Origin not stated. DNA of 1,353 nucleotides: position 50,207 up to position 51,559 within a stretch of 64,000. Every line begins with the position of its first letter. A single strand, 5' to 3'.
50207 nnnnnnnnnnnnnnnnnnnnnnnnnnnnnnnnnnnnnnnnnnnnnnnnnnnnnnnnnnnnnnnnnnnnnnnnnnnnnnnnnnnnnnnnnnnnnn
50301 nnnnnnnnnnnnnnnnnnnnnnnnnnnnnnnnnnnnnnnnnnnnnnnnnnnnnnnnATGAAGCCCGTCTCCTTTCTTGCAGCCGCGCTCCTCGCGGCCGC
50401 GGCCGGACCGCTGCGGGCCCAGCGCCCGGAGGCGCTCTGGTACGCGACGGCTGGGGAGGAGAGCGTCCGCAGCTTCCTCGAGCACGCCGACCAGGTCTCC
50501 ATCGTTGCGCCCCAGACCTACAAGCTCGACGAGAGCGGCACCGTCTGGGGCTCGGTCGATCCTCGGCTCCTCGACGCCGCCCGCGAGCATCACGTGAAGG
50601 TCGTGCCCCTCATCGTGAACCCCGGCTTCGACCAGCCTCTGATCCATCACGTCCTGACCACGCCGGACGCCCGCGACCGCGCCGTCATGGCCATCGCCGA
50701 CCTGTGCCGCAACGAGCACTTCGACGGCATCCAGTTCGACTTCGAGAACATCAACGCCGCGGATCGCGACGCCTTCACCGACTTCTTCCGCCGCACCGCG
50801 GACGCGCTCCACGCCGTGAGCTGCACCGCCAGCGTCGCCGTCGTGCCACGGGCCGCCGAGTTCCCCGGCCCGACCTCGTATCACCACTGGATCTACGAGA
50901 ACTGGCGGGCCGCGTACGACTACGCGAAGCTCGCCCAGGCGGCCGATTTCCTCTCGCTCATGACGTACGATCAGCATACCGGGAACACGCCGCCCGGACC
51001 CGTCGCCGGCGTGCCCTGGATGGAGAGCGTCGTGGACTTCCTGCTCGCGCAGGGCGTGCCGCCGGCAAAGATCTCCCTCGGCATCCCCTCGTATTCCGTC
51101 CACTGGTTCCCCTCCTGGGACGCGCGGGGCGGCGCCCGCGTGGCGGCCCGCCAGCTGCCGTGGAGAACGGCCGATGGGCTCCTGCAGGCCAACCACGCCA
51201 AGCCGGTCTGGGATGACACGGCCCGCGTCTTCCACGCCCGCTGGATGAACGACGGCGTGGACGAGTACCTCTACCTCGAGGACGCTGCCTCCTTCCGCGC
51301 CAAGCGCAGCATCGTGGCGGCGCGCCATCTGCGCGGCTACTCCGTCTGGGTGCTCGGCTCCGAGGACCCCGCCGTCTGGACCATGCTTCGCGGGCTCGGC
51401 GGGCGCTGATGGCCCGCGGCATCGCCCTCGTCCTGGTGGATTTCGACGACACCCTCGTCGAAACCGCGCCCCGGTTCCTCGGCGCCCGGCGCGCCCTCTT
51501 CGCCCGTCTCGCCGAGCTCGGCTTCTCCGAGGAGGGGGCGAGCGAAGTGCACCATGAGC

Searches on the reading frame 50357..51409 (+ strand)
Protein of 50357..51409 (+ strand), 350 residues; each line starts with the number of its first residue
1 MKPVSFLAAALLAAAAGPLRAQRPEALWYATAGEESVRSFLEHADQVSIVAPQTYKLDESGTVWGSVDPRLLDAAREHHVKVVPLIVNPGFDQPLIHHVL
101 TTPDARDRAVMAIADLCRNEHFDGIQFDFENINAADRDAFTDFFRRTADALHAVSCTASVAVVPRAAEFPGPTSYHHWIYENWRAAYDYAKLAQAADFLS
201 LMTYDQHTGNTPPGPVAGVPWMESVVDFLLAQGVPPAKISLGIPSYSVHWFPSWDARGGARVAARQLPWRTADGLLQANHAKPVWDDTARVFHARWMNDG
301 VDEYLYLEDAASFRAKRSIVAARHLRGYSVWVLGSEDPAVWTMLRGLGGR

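Call 73: search_protein_families(library=pfam, proteins=[window:50357-51409:+], max_evalue=0.001)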
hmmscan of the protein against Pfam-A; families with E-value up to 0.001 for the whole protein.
window:50357-51409:+ (350 aa): 1 family
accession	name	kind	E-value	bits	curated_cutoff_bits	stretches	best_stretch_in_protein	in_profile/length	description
PF00704.34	Glyco_hydro_18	-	3e-26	93.3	29.6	1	75-334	60-315/317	Glycosyl hydrolases family 18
